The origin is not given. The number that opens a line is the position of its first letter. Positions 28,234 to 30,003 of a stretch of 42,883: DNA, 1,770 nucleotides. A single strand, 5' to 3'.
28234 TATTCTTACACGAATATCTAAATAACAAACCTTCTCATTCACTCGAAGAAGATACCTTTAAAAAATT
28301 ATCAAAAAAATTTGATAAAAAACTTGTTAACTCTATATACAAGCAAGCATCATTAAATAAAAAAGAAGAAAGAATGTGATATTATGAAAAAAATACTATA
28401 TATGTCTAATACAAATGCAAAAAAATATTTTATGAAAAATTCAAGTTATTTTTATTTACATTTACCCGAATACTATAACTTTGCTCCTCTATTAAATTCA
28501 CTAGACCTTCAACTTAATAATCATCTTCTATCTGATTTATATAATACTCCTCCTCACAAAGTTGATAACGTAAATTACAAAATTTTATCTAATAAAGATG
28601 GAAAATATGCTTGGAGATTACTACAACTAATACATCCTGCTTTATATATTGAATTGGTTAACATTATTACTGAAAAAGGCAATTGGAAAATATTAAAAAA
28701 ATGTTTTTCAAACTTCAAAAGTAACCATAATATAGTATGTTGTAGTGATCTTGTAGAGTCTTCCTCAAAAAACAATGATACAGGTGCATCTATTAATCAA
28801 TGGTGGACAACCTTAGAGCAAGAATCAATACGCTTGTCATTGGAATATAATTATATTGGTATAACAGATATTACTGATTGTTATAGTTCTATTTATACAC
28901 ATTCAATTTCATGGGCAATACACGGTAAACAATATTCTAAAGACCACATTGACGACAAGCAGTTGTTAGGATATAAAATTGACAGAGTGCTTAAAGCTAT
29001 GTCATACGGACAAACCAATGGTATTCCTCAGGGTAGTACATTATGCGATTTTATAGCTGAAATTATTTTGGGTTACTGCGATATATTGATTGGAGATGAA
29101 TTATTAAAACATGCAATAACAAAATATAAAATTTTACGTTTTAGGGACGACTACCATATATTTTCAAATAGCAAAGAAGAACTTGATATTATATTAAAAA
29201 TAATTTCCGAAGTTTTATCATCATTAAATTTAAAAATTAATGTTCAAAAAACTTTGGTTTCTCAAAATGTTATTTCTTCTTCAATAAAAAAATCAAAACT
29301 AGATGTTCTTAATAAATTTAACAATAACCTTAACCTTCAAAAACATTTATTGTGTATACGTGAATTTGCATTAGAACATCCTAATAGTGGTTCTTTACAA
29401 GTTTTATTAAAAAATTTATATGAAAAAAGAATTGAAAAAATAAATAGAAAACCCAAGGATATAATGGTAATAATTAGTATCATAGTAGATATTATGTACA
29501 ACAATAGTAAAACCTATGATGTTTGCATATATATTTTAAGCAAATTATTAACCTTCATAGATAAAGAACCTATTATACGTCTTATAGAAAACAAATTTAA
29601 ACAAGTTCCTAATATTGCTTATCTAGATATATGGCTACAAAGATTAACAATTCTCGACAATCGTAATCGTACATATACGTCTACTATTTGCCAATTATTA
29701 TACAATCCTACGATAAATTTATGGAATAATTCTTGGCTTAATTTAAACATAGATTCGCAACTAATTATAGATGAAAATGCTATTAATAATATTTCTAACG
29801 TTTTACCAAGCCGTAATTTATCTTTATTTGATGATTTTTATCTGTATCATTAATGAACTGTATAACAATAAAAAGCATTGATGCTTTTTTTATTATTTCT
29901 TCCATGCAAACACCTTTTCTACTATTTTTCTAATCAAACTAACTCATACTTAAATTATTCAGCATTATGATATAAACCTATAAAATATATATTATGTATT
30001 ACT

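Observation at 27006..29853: Candidate uncharacterised RT-based defence module: 2TM/helical-repeat protein translationally coupled to a UG/Abi-style reverse transcriptase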

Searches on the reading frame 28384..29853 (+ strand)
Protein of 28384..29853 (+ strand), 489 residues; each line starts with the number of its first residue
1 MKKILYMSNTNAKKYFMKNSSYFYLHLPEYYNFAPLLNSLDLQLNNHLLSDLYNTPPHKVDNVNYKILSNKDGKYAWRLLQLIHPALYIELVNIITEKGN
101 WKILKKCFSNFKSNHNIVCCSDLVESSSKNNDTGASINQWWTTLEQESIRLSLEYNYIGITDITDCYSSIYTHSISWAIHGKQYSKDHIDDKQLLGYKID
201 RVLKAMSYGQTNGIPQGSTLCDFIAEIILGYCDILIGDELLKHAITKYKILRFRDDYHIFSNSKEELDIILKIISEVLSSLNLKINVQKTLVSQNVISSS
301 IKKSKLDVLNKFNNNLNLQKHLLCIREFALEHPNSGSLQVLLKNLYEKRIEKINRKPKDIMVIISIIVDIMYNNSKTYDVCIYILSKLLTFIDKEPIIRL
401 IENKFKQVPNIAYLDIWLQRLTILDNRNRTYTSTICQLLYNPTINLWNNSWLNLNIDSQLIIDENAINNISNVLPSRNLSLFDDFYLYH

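Call 3: search_protein_families(library=pfam, proteins=[window:28384-29853:+], max_evalue=0.1)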
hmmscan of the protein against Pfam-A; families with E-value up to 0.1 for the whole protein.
window:28384-29853:+ (489 aa): 1 family
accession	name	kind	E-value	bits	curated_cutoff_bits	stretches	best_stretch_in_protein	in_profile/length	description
PF00078.32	RVT_1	-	2.7e-12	47.3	29.6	1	112-293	20-192/205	Reverse transcriptase (RNA-dependent DNA polymerase)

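Call 4: search_protein_families(library=padloc, proteins=[window:28384-29853:+], max_evalue=0.1)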
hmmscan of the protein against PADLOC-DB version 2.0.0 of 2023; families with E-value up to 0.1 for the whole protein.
window:28384-29853:+ (489 aa): 41 families (the best 25 are shown)
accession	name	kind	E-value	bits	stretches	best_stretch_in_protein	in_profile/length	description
PDLC03744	AbiP2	-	2e-177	588.9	1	1-484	4-485/489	DRT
PDLC03751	RT_UG14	-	1e-46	157.8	1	11-406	22-411/493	DRT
PDLC03748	Drt6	-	6.1e-46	155.3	1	57-405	39-365/511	DRT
PDLC02177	Drt4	-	2.1e-41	140.3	1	25-401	14-380/541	-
PDLC02179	Drt4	-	1.5e-39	134.4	1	71-403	54-375/542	-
PDLC03784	Drt3b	-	1.5e-39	134.3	1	147-416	162-400/604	DRT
PDLC02178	Drt4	-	2.5e-34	117.1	1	56-316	54-300/506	-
PDLC03752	Drt4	-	1.8e-33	114.5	1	32-407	28-366/467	DRT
PDLC03769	RT_UG30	-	3.6e-33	112.8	1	19-405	11-372/493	DRT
PDLC02176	Drt3b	-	4.8e-33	112.7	1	147-390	173-402/651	-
PDLC02180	Drt4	-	1.5e-30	104.6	1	57-294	51-272/532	-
PDLC03770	RT_UG31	-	2.1e-28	97.7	1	18-408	4-350/456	DRT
PDLC03743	AbiK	-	5e-28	96.6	1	143-417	132-393/546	DRT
PDLC02348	AbiK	-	2.7e-26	90.9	1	142-408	128-394/544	AbiK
PDLC03783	Drt8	-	7.9e-23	79.5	1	128-442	112-385/493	DRT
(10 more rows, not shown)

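Call 5: search_protein_families(library=ncbifam, proteins=[window:28384-29853:+], max_evalue=0.1)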
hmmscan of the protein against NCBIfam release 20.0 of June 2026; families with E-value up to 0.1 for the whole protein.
window:28384-29853:+ (489 aa): 5 families
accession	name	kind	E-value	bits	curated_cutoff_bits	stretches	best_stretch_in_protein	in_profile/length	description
NF041748.1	Drt3b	equivalog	4.9e-36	124.6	350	1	147-392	165-398/647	antiviral reverse transcriptase Drt3b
NF041749.1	Drt4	equivalog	3.1e-33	115.5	450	1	61-294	50-268/489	antiviral reverse transcriptase Drt4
TIGR04416.1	group_II_RT_mat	equivalog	5.1e-13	48.9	300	1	154-294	121-253/353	group II intron reverse transcriptase/maturase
NF041750.1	Drt5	equivalog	2.3e-11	43.3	550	1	135-351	106-313/484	antiviral reverse transcriptase Drt5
NF001600.0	PRK00394.2-5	equivalog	0.073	12.7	308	0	263-320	72-128/186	TATA-box-binding protein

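Call 6: search_solved_structures(query=window:28384-29853:+, max_evalue=0.01, show_alignments=1)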
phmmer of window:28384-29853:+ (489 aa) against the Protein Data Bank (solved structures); distinct sequences matched with E-value up to 0.01: 9.
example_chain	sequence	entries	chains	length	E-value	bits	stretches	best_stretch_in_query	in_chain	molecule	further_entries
7r08_A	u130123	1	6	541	1.9e-80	274.3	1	1-452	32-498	Reverse transcriptase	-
9z6y_H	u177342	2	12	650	2e-16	63.1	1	146-315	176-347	Drt3b reverse transcriptase protein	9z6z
9wy8_A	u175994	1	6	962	4e-16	62.2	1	146-294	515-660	Maltose/maltodextrin-binding periplasmic protein,Reverse transcriptase domain-containing p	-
26cz_A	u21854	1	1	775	1.1e-15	60.7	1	149-297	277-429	Small ubiquitin-related modifier,RNA-directed DNA polymerase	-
21ou_A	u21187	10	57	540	2.1e-08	36.7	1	157-293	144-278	Reverse transcriptase domain-containing protein | UG15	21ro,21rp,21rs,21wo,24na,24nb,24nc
9vdo_A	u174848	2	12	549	2.1e-08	36.7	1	157-293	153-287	Reverse transcriptase domain-containing protein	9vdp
9vdv_A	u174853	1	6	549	1.6e-06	30.5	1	157-293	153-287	Reverse transcriptase domain-containing protein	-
6me0_C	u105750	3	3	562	9.9e-05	24.6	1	157-292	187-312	Maturase reverse transcriptase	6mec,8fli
7kft_D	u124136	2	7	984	0.00077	21.6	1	195-294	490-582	Cas6-RT-Cas1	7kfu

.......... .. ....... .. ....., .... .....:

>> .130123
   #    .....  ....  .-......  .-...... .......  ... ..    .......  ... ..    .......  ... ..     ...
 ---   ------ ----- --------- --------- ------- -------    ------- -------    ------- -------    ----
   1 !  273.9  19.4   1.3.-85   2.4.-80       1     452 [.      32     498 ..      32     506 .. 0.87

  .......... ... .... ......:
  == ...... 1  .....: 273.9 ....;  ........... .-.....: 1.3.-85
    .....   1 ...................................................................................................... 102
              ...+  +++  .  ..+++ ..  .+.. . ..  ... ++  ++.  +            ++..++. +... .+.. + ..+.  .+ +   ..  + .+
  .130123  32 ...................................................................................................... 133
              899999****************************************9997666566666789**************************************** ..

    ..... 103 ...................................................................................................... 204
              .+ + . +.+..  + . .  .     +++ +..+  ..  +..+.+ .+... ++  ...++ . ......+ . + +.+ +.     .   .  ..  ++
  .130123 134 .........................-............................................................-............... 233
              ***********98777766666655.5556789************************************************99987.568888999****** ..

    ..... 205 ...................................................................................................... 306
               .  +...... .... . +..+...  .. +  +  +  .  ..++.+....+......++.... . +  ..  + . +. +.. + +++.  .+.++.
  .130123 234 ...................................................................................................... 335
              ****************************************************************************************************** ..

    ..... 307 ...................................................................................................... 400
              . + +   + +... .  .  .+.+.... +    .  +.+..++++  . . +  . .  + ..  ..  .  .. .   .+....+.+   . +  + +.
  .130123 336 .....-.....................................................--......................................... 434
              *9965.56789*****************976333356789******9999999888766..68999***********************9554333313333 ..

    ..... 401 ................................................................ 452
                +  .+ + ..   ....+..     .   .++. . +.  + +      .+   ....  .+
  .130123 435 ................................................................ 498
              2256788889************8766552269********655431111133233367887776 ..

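Call 20: find_homologous_proteins(query=window:28384-29853:+, max_evalue=1e-30)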
Query window:28384-29853:+ (489 aa): 4162 proteins with E <= 1e-30 among 8000 candidates; the best 120 are listed.
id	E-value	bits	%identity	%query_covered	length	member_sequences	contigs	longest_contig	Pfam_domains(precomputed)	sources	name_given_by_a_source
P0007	0.0e+0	1084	100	100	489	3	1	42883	PF00078.33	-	-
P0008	1.3e-172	593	57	99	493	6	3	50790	PF00078.33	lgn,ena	-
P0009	3.7e-170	585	56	99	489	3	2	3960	PF00078.33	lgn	-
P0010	5.6e-170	584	56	99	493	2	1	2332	PF00078.33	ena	-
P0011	6.9e-170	584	56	98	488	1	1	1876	PF00078.33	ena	-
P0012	3.1e-169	582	56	99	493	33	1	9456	PF00078.33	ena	-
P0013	2.0e-167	576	55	99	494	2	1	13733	PF00078.33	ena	-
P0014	4.3e-167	575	55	99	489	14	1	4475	PF00078.33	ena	-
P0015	1.0e-166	574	55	99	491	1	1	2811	PF00078.33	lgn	-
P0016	9.2e-166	570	54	99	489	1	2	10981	PF00078.33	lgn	-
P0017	2.6e-165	569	56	99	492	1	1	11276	PF00078.33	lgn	-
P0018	9.5e-165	567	53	99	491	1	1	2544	PF00078.33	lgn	-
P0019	1.0e-163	564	55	99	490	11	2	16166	PF00078.33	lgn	-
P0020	3.9e-163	562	54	99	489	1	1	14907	PF00078.33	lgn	-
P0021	6.7e-163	561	54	99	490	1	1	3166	PF00078.33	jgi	-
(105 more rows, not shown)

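Call 22: find_encoding_contigs(protein=P0008, flank=6000, max_places=3)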
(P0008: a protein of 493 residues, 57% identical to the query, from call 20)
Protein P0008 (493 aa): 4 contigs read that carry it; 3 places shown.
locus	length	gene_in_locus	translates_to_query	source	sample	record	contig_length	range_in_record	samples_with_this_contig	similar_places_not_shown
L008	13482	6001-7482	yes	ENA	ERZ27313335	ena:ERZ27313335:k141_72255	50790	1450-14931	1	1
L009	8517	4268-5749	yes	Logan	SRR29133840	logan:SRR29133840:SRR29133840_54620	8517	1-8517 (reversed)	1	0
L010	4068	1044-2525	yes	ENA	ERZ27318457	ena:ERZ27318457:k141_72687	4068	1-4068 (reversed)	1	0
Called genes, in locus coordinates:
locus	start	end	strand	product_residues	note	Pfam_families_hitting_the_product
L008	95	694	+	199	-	PF01725:Ham1p_like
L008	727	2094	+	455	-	PF01938:TRAM, PF05958:tRNA_U5-meth_tr, PF02475:TRM5-TYW2_MTfase, PF09445:Methyltransf_15, PF13649:Methyltransf_25 (weak), PF13847:Methyltransf_31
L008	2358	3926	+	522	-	PF00440:TetR_N (faint), PF02796:HTH_7 (faint), PF04675:DNA_ligase_A_N (faint), PF04967:HTH_10 (faint), PF13384:HTH_23 (faint), PF13412:HTH_24 (faint)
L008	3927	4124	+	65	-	-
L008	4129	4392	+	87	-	-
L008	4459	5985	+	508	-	PF04326:SLFN_AlbA_2, PF13749:HATPase_c_4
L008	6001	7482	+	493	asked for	PF00078:RVT_1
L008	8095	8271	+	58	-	PF20612:SHOCT_2 (weak), PF09851:SHOCT (weak)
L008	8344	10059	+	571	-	PF00239:Resolvase, PF07508:Recombinase, PF13408:Zn_ribbon_recom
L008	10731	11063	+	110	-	-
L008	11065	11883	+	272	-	PF10026:DUF2268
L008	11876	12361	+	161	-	PF00293:NUDIX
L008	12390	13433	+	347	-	PF00293:NUDIX, PF00583:Acetyltransf_1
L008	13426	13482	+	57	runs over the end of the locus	-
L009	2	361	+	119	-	?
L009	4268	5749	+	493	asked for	PF00078:RVT_1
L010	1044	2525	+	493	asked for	PF00078:RVT_1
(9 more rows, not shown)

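Call 23: find_encoding_contigs(protein=P0013, flank=6000, max_places=2)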
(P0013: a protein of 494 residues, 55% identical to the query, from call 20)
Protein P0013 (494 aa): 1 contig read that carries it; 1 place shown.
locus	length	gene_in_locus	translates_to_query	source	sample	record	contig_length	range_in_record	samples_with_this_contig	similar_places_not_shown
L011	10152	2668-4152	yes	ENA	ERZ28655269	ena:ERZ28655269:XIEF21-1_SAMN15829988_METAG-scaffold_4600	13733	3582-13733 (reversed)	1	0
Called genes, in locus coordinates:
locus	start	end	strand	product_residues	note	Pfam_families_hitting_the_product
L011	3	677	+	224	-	?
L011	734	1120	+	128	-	-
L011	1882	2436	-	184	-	PF02452:PemK_toxin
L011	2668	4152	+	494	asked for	PF00078:RVT_1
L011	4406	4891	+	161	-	-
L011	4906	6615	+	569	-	PF04055:Radical_SAM, PF13186:SPASM (weak)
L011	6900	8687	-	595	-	PF00239:Resolvase, PF07508:Recombinase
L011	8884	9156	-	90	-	-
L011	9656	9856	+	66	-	PF01192:RNA_pol_Rpb6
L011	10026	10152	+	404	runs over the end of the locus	PF02878:PGM_PMM_I, PF02879:PGM_PMM_II, PF02880:PGM_PMM_III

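Call 31: find_related_loci(query=A2, collection=metagenome_contigs, flank=5000)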
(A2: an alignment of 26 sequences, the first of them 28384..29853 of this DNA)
Query A2 (489 aa) in metagenome_contigs; peptide patterns used: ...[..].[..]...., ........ (x = any residue, [..] = any of these).
600 stretches matched a pattern (row limit reached: there are more); 590 encode a relative of the query (tblastn E <= 1e-3); the best 80 are kept; 80 distinct loci.
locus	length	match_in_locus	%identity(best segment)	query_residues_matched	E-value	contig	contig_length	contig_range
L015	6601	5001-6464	54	1-485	2e-172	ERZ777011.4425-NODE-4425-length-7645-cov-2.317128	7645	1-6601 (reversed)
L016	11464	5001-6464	51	1-482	3e-150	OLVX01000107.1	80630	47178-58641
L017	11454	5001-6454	55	4-485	3e-141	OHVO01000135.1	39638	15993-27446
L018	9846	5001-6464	49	1-482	2e-138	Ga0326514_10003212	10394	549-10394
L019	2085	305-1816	45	1-486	2e-148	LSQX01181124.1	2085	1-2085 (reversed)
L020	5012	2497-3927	46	1-471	3e-138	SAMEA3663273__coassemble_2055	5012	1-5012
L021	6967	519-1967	47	1-470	6e-136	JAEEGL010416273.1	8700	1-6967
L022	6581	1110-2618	45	1-486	1e-135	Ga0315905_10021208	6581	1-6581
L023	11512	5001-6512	43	1-486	8e-136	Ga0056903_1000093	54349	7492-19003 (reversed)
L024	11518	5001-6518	43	1-488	1e-134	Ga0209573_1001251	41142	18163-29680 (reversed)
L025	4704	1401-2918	43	1-488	6e-136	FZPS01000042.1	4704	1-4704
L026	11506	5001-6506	44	2-486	9e-134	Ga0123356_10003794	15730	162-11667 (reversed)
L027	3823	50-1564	43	1-488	8e-137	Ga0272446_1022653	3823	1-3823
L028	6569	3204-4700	44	1-482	1e-133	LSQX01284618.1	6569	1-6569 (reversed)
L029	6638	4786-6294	44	1-486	2e-133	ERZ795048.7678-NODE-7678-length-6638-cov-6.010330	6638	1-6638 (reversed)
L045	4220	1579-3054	43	1-486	6e-129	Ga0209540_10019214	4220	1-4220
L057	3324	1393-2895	42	1-486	3e-129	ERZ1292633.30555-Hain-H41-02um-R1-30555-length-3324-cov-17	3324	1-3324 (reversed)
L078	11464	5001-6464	43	2-482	5e-122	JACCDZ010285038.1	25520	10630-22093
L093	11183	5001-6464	39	2-482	8e-121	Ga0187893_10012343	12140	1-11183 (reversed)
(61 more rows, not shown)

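Call 32: find_related_loci(query=A2, collection=viral_contigs, flank=5000)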
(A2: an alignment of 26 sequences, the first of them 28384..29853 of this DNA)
Query A2 (489 aa) in viral_contigs; peptide patterns used: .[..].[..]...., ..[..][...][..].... (x = any residue, [..] = any of these).
37 stretches matched a pattern; 16 encode a relative of the query (tblastn E <= 1e-3); 16 distinct loci.
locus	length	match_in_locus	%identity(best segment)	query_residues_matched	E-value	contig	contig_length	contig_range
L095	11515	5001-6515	43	1-488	6e-138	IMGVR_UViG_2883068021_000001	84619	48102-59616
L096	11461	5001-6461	41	2-485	9e-118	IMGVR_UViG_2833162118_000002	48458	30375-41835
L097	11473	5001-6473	41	1-482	7e-114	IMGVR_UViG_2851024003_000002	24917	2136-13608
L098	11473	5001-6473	41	1-482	2e-113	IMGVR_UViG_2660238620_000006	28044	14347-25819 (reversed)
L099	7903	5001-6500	40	1-482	6e-111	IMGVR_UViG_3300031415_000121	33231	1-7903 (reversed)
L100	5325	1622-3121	40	1-482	7e-111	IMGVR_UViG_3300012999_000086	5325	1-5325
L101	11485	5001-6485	41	2-488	7e-110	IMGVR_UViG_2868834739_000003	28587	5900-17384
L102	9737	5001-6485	41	2-488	7e-110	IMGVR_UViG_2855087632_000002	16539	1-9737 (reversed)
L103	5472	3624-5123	39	1-482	2e-108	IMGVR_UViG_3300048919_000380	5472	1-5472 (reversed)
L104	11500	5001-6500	39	1-482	6e-105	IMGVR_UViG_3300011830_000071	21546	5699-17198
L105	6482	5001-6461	34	7-486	9e-97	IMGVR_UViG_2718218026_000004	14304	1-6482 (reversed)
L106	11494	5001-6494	43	2-482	2e-125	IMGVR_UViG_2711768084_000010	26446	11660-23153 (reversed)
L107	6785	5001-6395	42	1-452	4e-111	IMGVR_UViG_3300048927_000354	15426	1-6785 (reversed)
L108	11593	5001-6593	31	2-484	8e-75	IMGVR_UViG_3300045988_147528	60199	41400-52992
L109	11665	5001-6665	29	2-484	2e-69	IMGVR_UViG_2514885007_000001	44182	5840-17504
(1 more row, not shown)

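Call 36: search_protein_families(library=pfam, proteins=[L078:3607-4953:+, L016:4137-4970:+, L015:3935-4981:+, L099:3929-4942:+, L028:1233-3203:+, L045:132-1568:+, L022:125-1105:+, L026:1664-4984:+, L057:334-1374:+, L093:1852-4941:+], max_evalue=0.001)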
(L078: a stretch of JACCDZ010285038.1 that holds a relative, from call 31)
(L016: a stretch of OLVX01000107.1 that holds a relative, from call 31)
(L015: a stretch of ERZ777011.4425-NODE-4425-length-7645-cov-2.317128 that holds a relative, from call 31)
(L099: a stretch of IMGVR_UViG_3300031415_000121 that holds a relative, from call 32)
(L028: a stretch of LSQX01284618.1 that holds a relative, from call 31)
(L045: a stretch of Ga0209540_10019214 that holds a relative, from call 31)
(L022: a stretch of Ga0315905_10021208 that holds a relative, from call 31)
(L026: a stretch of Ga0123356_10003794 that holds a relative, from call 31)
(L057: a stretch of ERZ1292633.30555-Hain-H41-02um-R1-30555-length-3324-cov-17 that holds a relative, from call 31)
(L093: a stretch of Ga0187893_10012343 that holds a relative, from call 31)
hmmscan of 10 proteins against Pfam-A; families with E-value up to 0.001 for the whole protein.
L078:3607-4953:+ (448 aa): 1 family
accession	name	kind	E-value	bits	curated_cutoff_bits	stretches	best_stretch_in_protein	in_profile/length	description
PF01420.25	Methylase_S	-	1.4e-19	71.4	22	1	21-193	13-167/168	Type I restriction modification DNA specificity domain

L016:4137-4970:+ (277 aa): 1 family
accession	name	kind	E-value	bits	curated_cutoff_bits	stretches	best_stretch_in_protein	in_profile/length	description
PF08843.17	AbiEii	-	2.6e-37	129.5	22.5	1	33-261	1-229/238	Nucleotidyl transferase AbiEii toxin, Type IV TA system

L015:3935-4981:+ (348 aa): 1 family
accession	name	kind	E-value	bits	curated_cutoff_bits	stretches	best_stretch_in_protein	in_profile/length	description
PF18742.7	DpnII-MboI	-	1.4e-31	109.5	27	1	199-321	6-129/150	REase_DpnII-MboI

L099:3929-4942:+ (337 aa): 2 families
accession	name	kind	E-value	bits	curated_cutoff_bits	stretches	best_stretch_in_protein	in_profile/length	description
PF24624.1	Int_N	-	6.5e-35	120.3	27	1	57-165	1-100/100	Phage integrase, N-terminal domain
PF00589.27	Phage_integrase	-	4.8e-24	85.5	27.1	1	173-321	2-169/172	Phage integrase family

L028:1233-3203:+ (656 aa): 17 families
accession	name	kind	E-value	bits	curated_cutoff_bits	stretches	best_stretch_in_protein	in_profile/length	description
PF07719.23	TPR_2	-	3.9e-29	98.7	27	2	580-611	1-32/34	Tetratricopeptide repeat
PF13365.12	Trypsin_2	-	8.2e-28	98.4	27.6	1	175-316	1-144/144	Trypsin-like peptidase domain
PF00515.34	TPR_1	-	1e-26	92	27.8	2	403-435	2-34/34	Tetratricopeptide repeat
PF13181.12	TPR_8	-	1.7e-21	74.9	25.7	1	582-612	3-33/34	Tetratricopeptide repeat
PF00089.32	Trypsin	-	8.5e-20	72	20.6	1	172-340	24-220/220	Trypsin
PF13431.12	TPR_17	-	4.8e-14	51.8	24.4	0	570-600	3-33/34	Tetratricopeptide repeat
PF13414.12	TPR_11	-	2.4e-12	46.8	26.8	0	411-444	3-36/42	TPR repeat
PF13174.12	TPR_6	-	4.7e-09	36.7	26.3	0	472-500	1-29/33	Tetratricopeptide repeat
PF13371.12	TPR_9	-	5.2e-09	36.4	35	0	561-613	10-62/73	Tetratricopeptide repeat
PF13432.12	TPR_16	-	2.3e-08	34.8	32.7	0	406-456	1-50/65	Tetratricopeptide repeat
PF13424.12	TPR_12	-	5.3e-07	30.2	30.1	0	582-610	5-33/77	Tetratricopeptide repeat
PF13428.12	TPR_14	-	5.7e-07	30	23.5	0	582-620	3-40/44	Tetratricopeptide repeat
PF23914.1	TPR_CcmH_CycH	-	2.7e-06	27.8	42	0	432-541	46-157/158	Cytochrome c-type biogenesis protein H TPR domain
PF14559.12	TPR_19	-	6.2e-06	26.9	25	0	557-613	2-58/68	Tetratricopeptide repeat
PF25570.1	TPR_DENND3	-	1.6e-05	25.3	27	0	596-637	24-71/115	DENND3-like, TPR repeats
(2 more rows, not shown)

L045:132-1568:+ (478 aa): 1 family
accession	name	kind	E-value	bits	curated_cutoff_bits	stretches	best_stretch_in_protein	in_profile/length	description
PF02171.23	Piwi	-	3e-19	69.9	28.9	1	169-458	8-297/302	Piwi domain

L022:125-1105:+ (326 aa): 0 families

L026:1664-4984:+ (1106 aa): 2 families
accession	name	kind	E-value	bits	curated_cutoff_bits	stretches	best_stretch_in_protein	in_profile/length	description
PF07669.17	Eco57I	-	4.1e-23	82.8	25.3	1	595-834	1-156/171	Eco57I restriction-modification methylase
PF20473.4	MmeI_Mtase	-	3.4e-10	40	27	1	503-621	6-89/259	MmeI, DNA-methyltransferase domain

L057:334-1374:+ (346 aa): 2 families
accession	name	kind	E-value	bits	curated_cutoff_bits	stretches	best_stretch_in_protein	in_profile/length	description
PF02384.22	N6_Mtase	-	2.5e-63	214.7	20.4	1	16-314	3-306/311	N-6 DNA Methylase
PF07669.17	Eco57I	-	4.2e-14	53.4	25.3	1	134-227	63-167/171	Eco57I restriction-modification methylase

L093:1852-4941:+ (1029 aa): 1 family
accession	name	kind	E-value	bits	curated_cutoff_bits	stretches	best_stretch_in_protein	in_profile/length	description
PF04851.21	ResIII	-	3.8e-08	33.8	22.5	1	145-378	20-163/164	Type III restriction enzyme, res subunit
